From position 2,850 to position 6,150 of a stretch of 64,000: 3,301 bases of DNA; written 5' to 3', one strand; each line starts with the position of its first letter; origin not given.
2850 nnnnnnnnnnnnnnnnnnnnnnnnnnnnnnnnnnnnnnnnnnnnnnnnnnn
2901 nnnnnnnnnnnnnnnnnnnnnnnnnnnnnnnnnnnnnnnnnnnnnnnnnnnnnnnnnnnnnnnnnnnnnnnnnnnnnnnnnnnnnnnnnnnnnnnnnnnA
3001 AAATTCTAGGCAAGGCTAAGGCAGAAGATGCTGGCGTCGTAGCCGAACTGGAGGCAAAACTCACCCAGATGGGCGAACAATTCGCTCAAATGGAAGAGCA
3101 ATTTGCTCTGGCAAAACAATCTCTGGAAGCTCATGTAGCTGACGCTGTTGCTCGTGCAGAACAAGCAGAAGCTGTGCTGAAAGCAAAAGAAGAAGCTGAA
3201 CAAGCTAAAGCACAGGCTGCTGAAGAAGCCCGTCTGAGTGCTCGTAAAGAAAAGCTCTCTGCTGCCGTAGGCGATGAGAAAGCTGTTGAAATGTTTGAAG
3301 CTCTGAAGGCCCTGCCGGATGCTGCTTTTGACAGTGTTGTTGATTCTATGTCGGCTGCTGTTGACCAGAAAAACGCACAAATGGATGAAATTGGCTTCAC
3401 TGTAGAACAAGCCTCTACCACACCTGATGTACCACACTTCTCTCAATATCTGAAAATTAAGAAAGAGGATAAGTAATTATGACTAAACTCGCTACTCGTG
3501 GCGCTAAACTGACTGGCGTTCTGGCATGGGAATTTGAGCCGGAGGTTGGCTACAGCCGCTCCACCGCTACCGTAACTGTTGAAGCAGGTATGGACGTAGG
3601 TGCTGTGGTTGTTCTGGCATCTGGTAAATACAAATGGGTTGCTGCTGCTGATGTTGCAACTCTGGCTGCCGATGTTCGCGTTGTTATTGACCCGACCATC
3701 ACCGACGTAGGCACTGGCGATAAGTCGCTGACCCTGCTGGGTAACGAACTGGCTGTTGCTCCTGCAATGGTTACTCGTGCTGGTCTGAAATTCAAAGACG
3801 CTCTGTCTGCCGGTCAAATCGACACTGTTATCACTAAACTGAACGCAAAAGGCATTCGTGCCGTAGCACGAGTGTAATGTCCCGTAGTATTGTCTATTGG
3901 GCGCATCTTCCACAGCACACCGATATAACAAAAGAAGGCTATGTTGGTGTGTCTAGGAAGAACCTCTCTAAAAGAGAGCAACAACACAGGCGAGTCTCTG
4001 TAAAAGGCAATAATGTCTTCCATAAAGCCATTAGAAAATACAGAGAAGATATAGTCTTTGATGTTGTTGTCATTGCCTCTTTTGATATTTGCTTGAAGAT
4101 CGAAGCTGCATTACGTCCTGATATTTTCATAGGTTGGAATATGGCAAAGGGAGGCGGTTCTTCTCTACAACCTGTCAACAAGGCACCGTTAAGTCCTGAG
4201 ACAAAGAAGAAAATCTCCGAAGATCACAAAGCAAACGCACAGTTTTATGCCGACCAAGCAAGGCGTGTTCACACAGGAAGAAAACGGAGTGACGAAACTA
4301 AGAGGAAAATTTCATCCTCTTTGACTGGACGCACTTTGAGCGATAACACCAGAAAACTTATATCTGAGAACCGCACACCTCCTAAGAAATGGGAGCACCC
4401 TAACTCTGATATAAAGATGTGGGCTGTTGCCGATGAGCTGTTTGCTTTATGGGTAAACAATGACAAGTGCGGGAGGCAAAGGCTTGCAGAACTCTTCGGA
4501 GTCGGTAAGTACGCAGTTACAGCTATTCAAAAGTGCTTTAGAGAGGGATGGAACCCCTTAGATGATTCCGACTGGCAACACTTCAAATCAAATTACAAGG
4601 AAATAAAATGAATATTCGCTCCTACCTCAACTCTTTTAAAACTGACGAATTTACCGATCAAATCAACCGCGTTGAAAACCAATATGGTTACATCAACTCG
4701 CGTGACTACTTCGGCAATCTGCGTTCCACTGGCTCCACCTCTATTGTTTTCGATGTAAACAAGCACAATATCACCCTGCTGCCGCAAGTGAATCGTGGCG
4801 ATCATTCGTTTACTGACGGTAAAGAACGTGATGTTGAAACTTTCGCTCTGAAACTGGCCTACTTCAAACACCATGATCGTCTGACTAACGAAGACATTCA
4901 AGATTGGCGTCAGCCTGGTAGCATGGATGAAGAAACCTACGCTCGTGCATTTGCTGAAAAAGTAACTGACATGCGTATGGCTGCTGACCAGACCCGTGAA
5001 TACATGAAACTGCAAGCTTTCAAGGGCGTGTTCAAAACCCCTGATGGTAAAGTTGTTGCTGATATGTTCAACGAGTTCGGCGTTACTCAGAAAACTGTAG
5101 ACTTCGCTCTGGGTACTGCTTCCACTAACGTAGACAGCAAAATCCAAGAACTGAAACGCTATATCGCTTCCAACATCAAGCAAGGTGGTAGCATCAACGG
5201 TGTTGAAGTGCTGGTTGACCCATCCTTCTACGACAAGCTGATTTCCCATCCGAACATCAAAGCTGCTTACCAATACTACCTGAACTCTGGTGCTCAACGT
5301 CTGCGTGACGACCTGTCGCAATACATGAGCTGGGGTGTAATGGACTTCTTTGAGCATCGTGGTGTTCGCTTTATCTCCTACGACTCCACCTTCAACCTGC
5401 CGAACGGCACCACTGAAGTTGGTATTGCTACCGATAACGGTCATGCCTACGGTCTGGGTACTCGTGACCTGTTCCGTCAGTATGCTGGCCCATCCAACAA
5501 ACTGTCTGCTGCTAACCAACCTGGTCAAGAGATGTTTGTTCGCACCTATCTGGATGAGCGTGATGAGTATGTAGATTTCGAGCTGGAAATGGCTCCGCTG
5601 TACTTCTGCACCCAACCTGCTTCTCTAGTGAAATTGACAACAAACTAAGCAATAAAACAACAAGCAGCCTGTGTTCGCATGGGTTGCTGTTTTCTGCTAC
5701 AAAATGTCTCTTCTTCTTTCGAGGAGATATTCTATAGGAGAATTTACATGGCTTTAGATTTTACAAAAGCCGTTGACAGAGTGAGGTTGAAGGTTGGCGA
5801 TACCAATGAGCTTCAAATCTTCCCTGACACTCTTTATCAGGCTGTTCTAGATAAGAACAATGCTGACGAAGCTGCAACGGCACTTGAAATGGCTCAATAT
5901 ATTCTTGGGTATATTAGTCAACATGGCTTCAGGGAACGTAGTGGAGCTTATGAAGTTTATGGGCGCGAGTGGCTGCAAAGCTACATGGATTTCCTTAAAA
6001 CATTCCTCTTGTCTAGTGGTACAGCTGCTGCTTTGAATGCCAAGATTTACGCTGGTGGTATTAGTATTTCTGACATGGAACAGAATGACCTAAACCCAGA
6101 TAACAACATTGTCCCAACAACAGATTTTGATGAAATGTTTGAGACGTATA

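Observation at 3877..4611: GIY-YIG/NUMOD3 homing endonuclease wedged between decoration and major capsid genes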

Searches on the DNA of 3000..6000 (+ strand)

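Call 5: search_dna_similar(query=window:3000-6000:+, collection=phages, mode=near, max_rows=40)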
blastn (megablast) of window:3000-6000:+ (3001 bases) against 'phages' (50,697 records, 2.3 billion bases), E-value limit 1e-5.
No match.
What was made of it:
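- Tried and rejected: Megablast of window 3000-6000 against 50,697 phage records gave no match (call 5).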

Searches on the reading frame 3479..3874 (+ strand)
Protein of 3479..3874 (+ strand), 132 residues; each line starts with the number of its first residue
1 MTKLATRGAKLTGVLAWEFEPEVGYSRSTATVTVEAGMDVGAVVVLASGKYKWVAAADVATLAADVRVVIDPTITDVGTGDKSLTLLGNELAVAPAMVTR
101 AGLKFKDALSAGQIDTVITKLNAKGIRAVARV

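Call 3: search_protein_families(library=pfam, proteins=[window:3479-3874:+], max_evalue=1)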
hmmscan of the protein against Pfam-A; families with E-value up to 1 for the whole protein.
window:3479-3874:+ (132 aa): 3 families
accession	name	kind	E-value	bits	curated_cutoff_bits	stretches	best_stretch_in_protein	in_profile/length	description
PF02924.19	HDPD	-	0.0037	17.8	29.1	1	20-126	15-116/116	Bacteriophage lambda head decoration protein D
PF19844.4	DUF6319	-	0.045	14.3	23.9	1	85-129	55-98/115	Family of unknown function (DUF6319)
PF03979.19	Sigma70_r1_1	-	0.19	12.2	22.5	1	106-128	31-53/81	Sigma-70 factor, region 1.1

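Call 4: search_protein_families(library=phrogs, proteins=[window:3479-3874:+], max_evalue=0.01)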
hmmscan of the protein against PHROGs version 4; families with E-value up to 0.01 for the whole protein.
window:3479-3874:+ (132 aa): 2 families
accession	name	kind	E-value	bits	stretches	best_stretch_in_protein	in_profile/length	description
phrog_2680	-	head and packaging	0.0018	19.5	1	22-127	21-118/129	head decoration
phrog_20327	-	head and packaging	0.003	18.5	0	11-83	13-81/163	virion structural protein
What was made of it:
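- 3479..3877 (+): Head decoration (gpD-like) gene, left flank of the insertion. Its stop TAA is at 3875-3877. Weak Pfam HDPD (E 0.0037) and PHROG head decoration (0.0018) (calls 3, 4).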

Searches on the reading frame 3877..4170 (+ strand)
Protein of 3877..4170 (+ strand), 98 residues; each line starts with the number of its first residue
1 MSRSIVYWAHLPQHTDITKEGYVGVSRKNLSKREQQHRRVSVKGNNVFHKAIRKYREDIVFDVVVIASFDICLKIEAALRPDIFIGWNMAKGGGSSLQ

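Call 60: search_protein_families(library=pfam, proteins=[window:3877-4170:+], max_evalue=10)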
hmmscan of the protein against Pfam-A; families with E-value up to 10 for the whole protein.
window:3877-4170:+ (98 aa): 0 families

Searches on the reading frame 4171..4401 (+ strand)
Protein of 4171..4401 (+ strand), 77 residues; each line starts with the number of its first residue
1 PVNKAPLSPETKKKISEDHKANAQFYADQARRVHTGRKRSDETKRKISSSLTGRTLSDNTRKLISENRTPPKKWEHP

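Call 60: search_protein_families(library=pfam, proteins=[window:4171-4401:+], max_evalue=10)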
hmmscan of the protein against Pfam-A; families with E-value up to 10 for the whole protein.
window:4171-4401:+ (77 aa): 2 families
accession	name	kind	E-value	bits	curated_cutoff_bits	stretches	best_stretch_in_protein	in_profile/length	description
PF07460.16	NUMOD3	-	3.4e-09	36.9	20.4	3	36-54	1-19/37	NUMOD3 motif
PF08944.16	p47_phox_C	-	0.14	12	27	1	40-50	22-32/33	NADPH oxidase subunit p47Phox, C terminal domain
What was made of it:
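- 4171..4377 (+): Linker with three NUMOD3 repeats (cores at nt 4192-4218, 4288-4314 and 4339-4365); no zinc finger. Pfam NUMOD3 gives three stretches, E 3.4e-9, on this fragment (call 60).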

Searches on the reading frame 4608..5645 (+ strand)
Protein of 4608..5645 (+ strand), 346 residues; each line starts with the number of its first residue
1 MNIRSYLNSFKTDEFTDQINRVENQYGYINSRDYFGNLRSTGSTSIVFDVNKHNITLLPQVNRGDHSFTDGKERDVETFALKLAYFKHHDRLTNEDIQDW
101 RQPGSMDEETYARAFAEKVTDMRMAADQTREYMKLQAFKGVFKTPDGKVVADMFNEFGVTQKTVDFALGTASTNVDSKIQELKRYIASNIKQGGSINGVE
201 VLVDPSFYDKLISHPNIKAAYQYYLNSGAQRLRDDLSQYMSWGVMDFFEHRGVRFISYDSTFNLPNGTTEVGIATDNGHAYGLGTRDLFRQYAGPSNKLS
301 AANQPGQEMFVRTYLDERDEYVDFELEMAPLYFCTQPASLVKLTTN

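Call 3: search_protein_families(library=pfam, proteins=[window:4608-5645:+], max_evalue=1)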
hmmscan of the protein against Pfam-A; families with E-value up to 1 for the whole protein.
window:4608-5645:+ (346 aa): 4 families
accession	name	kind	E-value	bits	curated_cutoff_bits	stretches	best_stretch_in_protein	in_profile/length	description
PF03864.22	Phage_cap_E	-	2.2e-68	231.2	22.9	1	12-344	2-328/329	Phage major capsid protein E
PF21401.2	AcrF3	-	0.0087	16.9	27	1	128-176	61-109/129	Cas3 inhibitor AcrF3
PF03583.20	LIP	-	0.085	12.6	23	1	131-232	149-249/286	Secretory lipase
PF07818.18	HCNGP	-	0.18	12.8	26.3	1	171-219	9-57/94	HCNGP-like protein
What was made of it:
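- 4608..5648 (+): Major capsid protein gene (gpE-like), right flank of the insertion. Pfam Phage_cap_E E 2e-68 (call 3).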

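Call 4: search_protein_families(library=phrogs, proteins=[window:4608-5645:+], max_evalue=0.01)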
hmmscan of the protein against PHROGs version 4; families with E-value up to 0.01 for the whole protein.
window:4608-5645:+ (346 aa): 1 family
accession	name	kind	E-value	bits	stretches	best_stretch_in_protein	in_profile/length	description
phrog_29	-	head and packaging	3e-52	179.2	1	8-345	27-358/439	major head protein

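Call 7: search_dna_similar(query=window:4608-5645:+, collection=phages, mode=protein, max_rows=30)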
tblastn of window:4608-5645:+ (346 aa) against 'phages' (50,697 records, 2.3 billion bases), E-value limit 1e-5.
Records with a match: 1068; places in all: 1070; records where one place covers at least 80% of the query: 1042.
Best place of each record, by identity: 60-80% 1; <60% 1067.
By first word of the organism name: Escherichia 329; Pseudomonas 241; Rheinheimera 115; Salmonella 97; Klebsiella 37; Erwinia 35; Acinetobacter 32; Shigella 25; Campylobacter 23; Vibrio 17; and 32 more.
By host as written in the record: Rheinheimera sp. BAL341 115; Escherichia coli 91; - 78; Pseudomonas aeruginosa 72; Escherichia coli K-12 MG1655 48; Pseudomonas aeruginosa PAO1 26; Campylobacter jejuni 21; Escherichia coli O157:H7 20; and 279 more.
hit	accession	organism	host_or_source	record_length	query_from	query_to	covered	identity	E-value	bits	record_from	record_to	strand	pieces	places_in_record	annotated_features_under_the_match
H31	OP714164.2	Pseudomonas phage vB_PsaM_M1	Pseudomonas sp. ZM01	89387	3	346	99%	76.7%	0e+0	568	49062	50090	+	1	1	major capsid protein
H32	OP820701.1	Aeromonas phage vB_AdhM_TS9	Aeromonas dhakensis AM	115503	5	344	98%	42.7%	4e-81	274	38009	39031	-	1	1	major capsid protein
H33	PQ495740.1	Aeromonas phage PhAER-3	Aeromonas sp.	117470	5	344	98%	42.7%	4e-81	274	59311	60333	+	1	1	hypothetical protein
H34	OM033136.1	Aeromonas phage phiA047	Aeromonas sp.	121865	5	344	98%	42.7%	4e-81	274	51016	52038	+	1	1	putative major capsid protein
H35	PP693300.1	Yersinia phage vB_YenM_P778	Yersinia enterocolitica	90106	10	344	97%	34.4%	1e-48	180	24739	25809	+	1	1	major capsid protein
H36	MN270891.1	Pectobacterium phage Wc4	Pectobacterium carotovorum subsp. ...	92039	1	344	99%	32.4%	2e-44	169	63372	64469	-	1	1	major capsid protein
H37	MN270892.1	Pectobacterium phage Wc4-1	Pectobacterium carotovorum subsp. ...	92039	1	344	99%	32.4%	2e-44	169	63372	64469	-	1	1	major capsid protein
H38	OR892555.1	Escherichia phage EP1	Escherichia coli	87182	3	346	99%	32.2%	3e-45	171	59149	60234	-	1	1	major capsid protein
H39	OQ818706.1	Erwinia phage Pistou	Erwinia amylovora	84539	10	343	97%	33.1%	2e-42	163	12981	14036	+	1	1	putative major capsid protein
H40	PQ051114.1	Erwinia phage Fifi318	Erwinia amylovora YBK14808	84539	10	343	97%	33.1%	2e-42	163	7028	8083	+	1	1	major capsid protein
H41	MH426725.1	Erwinia phage SunLIRen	Erwinia amylovora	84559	10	343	97%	33.1%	2e-42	163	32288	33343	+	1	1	putative major capsid protein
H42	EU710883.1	Erwinia phage phiEa21-4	Erwinia amylovora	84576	10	343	97%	33.1%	2e-42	163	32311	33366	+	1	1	52: conserved hypothetical protein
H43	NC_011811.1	Erwinia phage phiEa21-4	Erwinia amylovora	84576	10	343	97%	33.1%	2e-42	163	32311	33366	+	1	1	hypothetical protein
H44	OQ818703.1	Erwinia phage Panisse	Erwinia amylovora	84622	10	343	97%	33.1%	2e-42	163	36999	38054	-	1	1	putative major capsid protein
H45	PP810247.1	Salmonella phage PMBT37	Salmonella enterica subsp. enterica ...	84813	10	343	97%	33.1%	2e-42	163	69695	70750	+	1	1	hypothetical protein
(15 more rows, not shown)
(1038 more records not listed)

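Call 8: find_related_loci(query=window:4608-5645:+, collection=viral_contigs, flank=6000)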
Query window:4608-5645:+ (346 aa) in viral_contigs; peptide patterns used: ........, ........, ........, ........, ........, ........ (x = any residue, [..] = any of these).
9 stretches matched a pattern; 5 encode a relative of the query (tblastn E <= 1e-3); 5 distinct loci.
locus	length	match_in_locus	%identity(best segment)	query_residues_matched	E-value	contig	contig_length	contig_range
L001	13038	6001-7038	90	1-346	0e+0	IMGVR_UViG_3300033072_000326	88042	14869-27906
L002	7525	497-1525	76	3-346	0e+0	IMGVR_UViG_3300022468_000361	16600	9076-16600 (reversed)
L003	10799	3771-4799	76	3-346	0e+0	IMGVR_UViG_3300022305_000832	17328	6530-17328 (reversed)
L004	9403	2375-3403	76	3-346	0e+0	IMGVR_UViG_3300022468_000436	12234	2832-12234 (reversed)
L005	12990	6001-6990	32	3-343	6e-50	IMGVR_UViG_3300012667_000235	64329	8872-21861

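Call 9: get_annotated_region(hit=H31, flank=7000)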
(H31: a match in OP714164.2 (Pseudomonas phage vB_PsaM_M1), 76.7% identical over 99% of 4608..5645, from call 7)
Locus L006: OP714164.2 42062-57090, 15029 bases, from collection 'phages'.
description: Pseudomonas phage vB_PsaM_M1, complete genome.
organism: Pseudomonas phage vB_PsaM_M1 (NCBI taxid 2995601)
taxonomy: Viruses; Duplodnaviria; Heunggongvirae; Uroviricota; Caudoviricetes; Ounavirinae
host: Pseudomonas sp. ZM01; source: seawater; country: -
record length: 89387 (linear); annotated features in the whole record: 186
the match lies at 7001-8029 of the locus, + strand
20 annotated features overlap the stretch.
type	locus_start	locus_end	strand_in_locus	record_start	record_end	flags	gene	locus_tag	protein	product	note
CDS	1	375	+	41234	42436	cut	-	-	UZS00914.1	hypothetical protein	-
CDS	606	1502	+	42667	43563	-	-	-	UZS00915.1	homing endonuclease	-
CDS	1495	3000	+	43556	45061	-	-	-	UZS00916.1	large subunit terminase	-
CDS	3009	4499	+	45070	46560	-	-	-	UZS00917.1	portal protein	-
CDS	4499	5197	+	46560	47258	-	-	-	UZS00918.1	intron-associated endonuclease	-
CDS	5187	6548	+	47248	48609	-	-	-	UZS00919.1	signal peptide peptidase A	-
CDS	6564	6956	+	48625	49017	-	-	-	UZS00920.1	head decoration protein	Bacteriophage lambda head decoration protein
CDS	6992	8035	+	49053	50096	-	-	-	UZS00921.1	major capsid protein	-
CDS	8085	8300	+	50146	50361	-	-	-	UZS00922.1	head fiber protein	-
CDS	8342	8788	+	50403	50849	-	-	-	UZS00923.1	hypothetical protein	-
CDS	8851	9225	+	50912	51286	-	-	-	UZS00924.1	head completion protein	-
CDS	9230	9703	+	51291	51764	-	-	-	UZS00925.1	hypothetical protein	-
CDS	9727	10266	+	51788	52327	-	-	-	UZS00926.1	tail terminator protein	-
CDS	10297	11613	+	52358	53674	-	-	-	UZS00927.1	tail sheath protein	-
CDS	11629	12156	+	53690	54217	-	-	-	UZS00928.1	tail tube protein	-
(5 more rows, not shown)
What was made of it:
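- The M1 homologue is annotated 'intron-associated endonuclease' (call 9).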

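Call 26: find_related_loci(query=window:4608-5645:+, collection=metagenome_contigs, flank=5000)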
Query window:4608-5645:+ (346 aa) in metagenome_contigs; peptide patterns used: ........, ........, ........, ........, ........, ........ (x = any residue, [..] = any of these).
53 stretches matched a pattern; 1 encode a relative of the query (tblastn E <= 1e-3); 1 distinct loci.
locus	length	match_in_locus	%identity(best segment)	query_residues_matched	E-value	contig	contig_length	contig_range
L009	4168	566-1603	90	1-346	0e+0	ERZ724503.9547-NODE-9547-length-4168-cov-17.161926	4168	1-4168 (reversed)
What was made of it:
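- Tried and rejected: The single permitted metagenome-contig scan with the capsid protein returned one locus, the useful empty site L009 (call 26).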

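Call 61: search_protein_families(library=pfam, proteins=[L001:200-949:+, L006:606-1499:+, L006:4499-5194:+], max_evalue=0.01)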
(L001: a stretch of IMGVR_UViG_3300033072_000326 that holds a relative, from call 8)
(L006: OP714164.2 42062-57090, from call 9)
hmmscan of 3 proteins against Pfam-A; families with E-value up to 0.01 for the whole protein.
L001:200-949:+ (250 aa): 1 family
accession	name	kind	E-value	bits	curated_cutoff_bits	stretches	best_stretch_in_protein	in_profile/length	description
PF00847.26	AP2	-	0.0022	18.7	33.3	1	178-213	12-47/54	AP2 domain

L006:606-1499:+ (298 aa): 2 families
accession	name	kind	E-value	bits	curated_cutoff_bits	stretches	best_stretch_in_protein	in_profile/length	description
PF07460.16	NUMOD3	-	1.8e-06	28.2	20.4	0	178-197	1-20/37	NUMOD3 motif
PF01844.29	HNH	-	0.0054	17.3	21.4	0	26-50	12-36/47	HNH endonuclease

L006:4499-5194:+ (232 aa): 2 families
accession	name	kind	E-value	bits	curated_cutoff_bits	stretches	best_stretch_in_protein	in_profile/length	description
PF07460.16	NUMOD3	-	1.4e-05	25.3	20.4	1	100-130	3-37/37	NUMOD3 motif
PF01541.30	GIY-YIG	-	0.0055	17.4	22.6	1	19-47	15-42/78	GIY-YIG catalytic domain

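Call 64: find_related_loci(query=A5, collection=viral_contigs, flank=6000)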
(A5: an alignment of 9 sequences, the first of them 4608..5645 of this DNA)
Query A5 (346 aa) in viral_contigs; peptide patterns used: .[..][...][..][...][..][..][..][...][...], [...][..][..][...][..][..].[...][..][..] (x = any residue, [..] = any of these).
240 stretches matched a pattern; 176 encode a relative of the query (tblastn E <= 1e-3); the best 80 are kept; 80 distinct loci.
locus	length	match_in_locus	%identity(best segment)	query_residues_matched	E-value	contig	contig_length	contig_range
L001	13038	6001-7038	90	1-346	0e+0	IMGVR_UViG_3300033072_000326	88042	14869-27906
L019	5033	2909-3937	76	3-346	0e+0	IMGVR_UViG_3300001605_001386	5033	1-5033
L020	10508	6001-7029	75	3-346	0e+0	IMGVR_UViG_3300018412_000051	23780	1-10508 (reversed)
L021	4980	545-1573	75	3-346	0e+0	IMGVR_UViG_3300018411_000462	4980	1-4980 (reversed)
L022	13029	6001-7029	75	3-346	0e+0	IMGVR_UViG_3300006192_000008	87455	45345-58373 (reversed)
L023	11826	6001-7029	75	3-346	0e+0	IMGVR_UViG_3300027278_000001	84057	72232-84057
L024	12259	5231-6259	74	3-346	0e+0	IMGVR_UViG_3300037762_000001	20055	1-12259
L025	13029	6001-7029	74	3-346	0e+0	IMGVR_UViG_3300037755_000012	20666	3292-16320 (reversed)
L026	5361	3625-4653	73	3-346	0e+0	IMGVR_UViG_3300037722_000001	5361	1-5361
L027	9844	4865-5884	67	1-341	4e-159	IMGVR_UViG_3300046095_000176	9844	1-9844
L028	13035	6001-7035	66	1-346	7e-157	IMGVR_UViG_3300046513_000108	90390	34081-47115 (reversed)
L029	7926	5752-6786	66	1-346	6e-157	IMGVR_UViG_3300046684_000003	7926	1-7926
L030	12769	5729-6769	64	1-346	1e-153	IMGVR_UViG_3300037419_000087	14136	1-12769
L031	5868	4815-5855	64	1-346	3e-154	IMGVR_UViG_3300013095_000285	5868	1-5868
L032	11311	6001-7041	64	1-346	6e-153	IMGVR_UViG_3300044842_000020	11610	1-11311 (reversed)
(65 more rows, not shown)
